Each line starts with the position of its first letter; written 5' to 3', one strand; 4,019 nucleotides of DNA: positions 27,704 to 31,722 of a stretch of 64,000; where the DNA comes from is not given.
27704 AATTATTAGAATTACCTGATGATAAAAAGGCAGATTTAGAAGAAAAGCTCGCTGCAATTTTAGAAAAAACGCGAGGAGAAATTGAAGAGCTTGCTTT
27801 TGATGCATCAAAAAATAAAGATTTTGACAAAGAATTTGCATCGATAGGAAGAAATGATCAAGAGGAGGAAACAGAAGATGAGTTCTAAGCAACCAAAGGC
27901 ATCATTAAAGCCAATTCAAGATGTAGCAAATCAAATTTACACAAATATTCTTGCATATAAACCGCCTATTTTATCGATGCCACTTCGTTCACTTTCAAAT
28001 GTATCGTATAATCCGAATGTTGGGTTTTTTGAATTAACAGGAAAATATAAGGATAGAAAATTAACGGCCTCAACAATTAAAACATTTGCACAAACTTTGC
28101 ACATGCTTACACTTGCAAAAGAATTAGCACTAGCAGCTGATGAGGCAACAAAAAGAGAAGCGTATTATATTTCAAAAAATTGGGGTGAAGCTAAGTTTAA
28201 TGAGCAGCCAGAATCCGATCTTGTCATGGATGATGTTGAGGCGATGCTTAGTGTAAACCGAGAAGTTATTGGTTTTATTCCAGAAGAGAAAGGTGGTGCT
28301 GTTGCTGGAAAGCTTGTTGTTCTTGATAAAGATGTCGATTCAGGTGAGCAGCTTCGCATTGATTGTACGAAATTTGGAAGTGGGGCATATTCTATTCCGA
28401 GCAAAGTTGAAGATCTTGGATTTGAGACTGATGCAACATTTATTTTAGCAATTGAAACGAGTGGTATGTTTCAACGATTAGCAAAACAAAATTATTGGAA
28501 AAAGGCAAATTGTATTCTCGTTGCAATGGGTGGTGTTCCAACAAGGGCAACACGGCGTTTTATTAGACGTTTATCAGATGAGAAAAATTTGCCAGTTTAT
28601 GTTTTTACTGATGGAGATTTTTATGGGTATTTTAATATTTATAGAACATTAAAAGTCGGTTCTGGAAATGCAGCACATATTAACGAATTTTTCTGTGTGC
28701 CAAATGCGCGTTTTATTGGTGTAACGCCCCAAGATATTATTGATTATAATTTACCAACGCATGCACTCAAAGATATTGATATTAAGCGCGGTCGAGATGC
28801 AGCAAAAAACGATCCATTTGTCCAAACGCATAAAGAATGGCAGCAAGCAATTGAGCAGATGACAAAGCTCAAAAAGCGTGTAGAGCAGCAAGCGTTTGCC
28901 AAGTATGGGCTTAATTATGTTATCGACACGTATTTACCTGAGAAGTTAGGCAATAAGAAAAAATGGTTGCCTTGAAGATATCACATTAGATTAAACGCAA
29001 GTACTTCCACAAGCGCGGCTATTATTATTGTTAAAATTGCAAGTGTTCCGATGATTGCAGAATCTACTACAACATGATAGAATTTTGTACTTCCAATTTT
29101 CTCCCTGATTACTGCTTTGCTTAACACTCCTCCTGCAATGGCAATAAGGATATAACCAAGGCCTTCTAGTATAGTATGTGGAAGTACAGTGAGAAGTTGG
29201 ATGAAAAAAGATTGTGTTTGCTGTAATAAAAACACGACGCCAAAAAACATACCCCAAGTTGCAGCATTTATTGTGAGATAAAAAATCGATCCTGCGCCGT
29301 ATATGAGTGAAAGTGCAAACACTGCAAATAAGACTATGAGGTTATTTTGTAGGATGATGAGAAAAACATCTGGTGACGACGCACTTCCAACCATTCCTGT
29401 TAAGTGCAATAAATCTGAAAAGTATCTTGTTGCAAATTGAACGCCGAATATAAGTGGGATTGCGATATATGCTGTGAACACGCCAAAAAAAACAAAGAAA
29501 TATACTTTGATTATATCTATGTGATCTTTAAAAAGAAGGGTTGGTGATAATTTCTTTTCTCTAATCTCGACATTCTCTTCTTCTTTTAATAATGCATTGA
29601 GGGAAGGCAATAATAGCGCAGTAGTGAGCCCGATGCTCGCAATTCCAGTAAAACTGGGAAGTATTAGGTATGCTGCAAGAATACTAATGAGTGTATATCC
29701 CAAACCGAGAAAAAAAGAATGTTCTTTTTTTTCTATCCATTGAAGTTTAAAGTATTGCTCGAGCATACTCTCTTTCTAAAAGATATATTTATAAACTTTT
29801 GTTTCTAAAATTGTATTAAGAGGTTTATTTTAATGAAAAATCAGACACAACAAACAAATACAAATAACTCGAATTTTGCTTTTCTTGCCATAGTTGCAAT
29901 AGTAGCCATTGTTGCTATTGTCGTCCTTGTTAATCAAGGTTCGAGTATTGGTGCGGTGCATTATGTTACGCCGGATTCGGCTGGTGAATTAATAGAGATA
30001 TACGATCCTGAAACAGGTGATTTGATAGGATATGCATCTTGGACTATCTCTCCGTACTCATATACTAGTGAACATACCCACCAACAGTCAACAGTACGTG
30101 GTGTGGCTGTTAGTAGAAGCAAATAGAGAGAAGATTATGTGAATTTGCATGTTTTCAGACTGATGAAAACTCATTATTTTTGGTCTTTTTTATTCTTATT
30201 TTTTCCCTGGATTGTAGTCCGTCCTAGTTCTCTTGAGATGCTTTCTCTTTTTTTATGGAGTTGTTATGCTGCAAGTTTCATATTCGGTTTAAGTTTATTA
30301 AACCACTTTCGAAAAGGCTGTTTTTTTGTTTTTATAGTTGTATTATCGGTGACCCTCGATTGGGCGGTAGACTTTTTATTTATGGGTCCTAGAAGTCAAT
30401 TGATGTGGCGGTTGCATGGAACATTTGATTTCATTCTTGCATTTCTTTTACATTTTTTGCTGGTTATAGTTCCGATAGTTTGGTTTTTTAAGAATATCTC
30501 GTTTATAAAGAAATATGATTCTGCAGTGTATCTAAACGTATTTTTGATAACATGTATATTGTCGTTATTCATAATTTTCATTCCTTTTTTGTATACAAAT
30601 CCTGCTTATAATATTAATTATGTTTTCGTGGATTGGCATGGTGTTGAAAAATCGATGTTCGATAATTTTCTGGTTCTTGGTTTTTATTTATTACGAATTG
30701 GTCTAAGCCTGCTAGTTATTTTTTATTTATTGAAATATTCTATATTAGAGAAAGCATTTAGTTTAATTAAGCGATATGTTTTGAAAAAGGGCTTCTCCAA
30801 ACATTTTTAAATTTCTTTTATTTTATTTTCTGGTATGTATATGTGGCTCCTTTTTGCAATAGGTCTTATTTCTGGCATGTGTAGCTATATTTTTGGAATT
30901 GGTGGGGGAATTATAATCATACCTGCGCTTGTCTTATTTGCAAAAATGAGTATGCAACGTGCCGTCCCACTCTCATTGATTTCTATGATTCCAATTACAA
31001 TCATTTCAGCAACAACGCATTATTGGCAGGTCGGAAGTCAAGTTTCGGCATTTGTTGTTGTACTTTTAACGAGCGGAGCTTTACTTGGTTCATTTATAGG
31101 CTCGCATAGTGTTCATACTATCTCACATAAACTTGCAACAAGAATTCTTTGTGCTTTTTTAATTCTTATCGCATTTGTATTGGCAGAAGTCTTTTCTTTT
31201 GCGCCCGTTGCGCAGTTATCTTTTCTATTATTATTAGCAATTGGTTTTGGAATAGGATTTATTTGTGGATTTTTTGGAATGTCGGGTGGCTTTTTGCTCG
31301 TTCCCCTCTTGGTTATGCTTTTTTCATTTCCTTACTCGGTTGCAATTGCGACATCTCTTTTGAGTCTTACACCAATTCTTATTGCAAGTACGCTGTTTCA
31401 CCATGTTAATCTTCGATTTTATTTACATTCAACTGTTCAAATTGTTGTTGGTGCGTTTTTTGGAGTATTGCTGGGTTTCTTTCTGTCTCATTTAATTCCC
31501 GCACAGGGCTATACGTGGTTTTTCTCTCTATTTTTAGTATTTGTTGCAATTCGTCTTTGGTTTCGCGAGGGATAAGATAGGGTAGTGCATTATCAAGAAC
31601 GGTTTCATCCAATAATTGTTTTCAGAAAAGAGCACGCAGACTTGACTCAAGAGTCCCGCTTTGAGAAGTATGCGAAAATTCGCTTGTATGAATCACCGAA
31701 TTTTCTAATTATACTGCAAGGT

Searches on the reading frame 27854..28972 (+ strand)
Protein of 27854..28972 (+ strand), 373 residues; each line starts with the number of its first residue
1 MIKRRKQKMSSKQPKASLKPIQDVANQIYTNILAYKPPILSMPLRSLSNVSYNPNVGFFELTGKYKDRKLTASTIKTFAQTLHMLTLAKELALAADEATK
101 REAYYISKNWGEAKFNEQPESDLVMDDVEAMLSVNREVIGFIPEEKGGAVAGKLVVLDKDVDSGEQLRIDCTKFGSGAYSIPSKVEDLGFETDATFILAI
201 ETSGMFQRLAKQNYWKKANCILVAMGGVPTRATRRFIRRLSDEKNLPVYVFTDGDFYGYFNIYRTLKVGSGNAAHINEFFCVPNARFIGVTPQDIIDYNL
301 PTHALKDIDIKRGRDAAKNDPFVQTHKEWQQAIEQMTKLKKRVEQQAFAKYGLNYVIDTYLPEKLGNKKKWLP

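Call 29: search_protein_families(library=pfam, proteins=[window:27854-28972:+], max_evalue=0.00001)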
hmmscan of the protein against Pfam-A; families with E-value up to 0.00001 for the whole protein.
window:27854-28972:+ (373 aa): 3 families
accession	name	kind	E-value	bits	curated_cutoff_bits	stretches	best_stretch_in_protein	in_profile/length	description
PF21180.3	TOP6A-Spo11_Toprim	-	7.3e-60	202.3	24.1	1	196-365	1-170/170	Topoisomerase 6 subunit A/Spo11, Toprim domain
PF20768.2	Topo_VI_alpha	-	4e-17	62.2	23.6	1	144-193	1-49/50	All-beta domain in DNA topoisomerase VI alpha subunit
PF04406.19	TP6A_N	-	1.3e-13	51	26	1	76-137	1-58/62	Type IIB DNA topoisomerase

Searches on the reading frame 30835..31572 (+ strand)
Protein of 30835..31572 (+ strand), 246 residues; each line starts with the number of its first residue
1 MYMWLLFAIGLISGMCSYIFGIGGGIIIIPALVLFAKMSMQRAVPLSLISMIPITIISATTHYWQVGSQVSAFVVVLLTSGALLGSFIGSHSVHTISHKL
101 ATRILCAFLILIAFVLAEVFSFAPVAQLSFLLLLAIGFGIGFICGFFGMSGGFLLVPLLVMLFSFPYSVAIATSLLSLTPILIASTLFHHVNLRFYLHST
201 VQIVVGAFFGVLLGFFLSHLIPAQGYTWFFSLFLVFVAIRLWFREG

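Call 26: search_protein_families(library=pfam, proteins=[window:30835-31572:+], max_evalue=0.001)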
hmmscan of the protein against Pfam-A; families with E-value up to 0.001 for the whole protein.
window:30835-31572:+ (246 aa): 1 family
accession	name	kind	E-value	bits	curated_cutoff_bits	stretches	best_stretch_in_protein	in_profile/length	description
PF01925.25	TauE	-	1.5e-35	123.4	32.6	1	6-241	1-237/237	Sulfite exporter TauE/SafE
